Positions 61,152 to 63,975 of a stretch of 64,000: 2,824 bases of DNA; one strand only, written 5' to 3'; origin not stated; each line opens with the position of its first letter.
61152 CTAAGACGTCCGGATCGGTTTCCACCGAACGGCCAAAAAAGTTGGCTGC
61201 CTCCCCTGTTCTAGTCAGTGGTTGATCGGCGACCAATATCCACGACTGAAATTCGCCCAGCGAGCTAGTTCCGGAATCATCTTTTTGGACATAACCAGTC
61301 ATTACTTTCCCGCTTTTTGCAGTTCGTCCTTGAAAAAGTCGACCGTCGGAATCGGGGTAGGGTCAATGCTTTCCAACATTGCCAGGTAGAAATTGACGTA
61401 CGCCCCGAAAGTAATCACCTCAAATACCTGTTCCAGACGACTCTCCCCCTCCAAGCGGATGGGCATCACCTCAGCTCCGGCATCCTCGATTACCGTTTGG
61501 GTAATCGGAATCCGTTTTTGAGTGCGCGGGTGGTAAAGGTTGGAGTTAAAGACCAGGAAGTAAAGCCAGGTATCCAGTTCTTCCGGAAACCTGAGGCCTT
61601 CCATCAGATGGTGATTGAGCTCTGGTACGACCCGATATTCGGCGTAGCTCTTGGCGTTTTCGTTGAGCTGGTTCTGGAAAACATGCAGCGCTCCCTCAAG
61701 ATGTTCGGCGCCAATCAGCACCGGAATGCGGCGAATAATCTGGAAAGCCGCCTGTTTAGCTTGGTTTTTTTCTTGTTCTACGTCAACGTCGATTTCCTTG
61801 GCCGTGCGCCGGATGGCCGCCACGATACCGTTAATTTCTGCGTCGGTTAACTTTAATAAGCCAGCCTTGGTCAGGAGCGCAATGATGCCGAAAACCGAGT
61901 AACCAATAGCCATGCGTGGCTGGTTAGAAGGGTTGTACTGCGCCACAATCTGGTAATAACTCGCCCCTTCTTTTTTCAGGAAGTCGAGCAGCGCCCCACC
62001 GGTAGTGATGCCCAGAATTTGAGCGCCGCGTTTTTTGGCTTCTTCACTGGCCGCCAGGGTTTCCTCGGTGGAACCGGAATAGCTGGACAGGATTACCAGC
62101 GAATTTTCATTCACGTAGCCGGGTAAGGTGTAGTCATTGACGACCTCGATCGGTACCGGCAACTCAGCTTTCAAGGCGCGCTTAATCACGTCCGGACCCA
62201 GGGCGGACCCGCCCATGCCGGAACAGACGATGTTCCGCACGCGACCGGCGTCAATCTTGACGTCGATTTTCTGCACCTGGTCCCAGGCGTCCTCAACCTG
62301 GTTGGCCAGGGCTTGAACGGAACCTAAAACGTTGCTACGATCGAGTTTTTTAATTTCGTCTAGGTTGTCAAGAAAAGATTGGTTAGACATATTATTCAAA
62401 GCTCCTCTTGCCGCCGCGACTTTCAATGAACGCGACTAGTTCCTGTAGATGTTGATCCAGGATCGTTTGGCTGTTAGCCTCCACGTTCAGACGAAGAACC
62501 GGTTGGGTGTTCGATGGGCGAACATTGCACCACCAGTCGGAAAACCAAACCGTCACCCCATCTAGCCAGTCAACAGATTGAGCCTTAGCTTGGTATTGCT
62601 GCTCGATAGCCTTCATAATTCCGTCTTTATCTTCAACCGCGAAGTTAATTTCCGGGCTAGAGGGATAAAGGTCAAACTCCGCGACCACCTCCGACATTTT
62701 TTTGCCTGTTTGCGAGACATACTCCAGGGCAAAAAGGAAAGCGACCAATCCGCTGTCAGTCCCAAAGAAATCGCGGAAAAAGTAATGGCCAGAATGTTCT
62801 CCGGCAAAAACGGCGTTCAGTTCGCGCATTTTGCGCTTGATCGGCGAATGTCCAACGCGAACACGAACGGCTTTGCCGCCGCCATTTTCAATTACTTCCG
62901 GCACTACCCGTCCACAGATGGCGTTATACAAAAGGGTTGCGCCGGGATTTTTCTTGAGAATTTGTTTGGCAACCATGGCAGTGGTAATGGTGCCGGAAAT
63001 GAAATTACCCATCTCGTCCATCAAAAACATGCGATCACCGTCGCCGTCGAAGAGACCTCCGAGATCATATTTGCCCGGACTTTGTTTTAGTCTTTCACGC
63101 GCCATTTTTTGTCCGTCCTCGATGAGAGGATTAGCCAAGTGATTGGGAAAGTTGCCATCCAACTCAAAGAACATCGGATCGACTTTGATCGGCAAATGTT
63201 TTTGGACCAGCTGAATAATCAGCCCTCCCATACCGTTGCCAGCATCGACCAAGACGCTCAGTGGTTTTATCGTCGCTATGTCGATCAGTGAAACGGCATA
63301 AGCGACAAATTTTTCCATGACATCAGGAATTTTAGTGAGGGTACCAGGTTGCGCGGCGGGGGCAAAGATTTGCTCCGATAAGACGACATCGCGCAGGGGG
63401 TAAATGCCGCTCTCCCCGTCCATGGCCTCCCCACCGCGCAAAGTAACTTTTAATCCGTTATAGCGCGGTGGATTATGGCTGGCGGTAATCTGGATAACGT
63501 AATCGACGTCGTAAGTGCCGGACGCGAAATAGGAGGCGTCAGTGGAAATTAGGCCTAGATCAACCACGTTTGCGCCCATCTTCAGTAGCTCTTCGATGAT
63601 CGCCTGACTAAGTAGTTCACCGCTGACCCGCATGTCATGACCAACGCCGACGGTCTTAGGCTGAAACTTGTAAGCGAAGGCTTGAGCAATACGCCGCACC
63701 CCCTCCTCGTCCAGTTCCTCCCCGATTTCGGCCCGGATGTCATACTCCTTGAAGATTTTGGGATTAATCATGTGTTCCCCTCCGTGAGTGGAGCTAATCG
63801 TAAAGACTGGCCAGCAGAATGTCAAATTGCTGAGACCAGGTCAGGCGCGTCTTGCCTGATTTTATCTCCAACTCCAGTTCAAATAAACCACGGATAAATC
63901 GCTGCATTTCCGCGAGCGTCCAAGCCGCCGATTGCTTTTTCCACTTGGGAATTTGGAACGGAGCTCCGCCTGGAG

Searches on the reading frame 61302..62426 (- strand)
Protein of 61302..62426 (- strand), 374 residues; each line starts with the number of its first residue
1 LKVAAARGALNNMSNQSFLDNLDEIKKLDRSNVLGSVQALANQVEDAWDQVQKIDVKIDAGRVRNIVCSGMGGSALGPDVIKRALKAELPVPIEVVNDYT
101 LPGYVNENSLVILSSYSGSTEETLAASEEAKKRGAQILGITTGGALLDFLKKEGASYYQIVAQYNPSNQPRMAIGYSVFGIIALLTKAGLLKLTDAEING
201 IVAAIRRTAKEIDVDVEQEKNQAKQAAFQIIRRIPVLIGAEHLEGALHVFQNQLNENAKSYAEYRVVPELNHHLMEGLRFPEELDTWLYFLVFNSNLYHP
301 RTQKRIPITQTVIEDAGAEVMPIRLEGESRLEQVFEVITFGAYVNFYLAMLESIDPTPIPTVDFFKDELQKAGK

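Call 73: search_protein_families(library=pfam, proteins=[window:61302-62426:-], max_evalue=0.001)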
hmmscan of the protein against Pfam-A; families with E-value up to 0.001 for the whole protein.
window:61302-62426:- (374 aa): 3 families
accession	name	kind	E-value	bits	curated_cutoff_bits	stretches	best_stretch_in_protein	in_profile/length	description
PF10432.14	bact-PGI_C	-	1.1e-37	129.8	24.5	1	219-369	1-151/151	Bacterial phospho-glucose isomerase C-terminal SIS domain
PF01380.27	SIS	-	5.9e-08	33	25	1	64-142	6-88/131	SIS domain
PF00342.24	PGI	-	1.4e-05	24.4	22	1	27-132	59-173/486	Phosphoglucose isomerase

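Call 98: find_encoding_contigs(protein=window:61302-62426:-, flank=10000, max_places=3)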
Protein window:61302-62426:- (374 aa): no gene with exactly this product is on record in the collection.

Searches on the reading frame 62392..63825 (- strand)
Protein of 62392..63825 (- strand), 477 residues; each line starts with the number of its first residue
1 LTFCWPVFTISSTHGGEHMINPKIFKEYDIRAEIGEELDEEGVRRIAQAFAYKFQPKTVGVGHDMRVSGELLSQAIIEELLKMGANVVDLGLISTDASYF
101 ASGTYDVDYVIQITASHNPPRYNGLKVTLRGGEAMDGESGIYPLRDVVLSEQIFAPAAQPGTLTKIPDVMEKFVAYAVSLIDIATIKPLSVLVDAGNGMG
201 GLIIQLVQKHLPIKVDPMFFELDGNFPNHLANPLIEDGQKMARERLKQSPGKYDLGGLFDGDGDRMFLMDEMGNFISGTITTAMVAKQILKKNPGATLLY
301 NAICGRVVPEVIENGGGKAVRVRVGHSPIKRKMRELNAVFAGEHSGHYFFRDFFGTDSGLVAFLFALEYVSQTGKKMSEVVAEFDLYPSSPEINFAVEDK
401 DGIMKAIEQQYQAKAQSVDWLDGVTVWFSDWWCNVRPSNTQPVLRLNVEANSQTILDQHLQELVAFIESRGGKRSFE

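Call 73: search_protein_families(library=pfam, proteins=[window:62392-63825:-], max_evalue=0.001)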
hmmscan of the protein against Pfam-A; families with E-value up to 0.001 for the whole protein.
window:62392-63825:- (477 aa): 4 families
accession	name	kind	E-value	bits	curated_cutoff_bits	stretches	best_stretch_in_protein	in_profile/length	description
PF02878.22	PGM_PMM_I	-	3.4e-31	108.2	22.5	1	23-135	2-119/138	Phosphoglucomutase/phosphomannomutase, alpha/beta/alpha domain I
PF02880.22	PGM_PMM_III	-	1.6e-23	83.4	20.7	1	281-384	5-112/115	Phosphoglucomutase/phosphomannomutase, alpha/beta/alpha domain III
PF02879.22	PGM_PMM_II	-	2.3e-13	51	29.3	1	173-273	3-103/103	Phosphoglucomutase/phosphomannomutase, alpha/beta/alpha domain II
PF00408.26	PGM_PMM_IV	-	3.7e-11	43.4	23.1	1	392-463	1-65/68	Phosphoglucomutase/phosphomannomutase, C-terminal domain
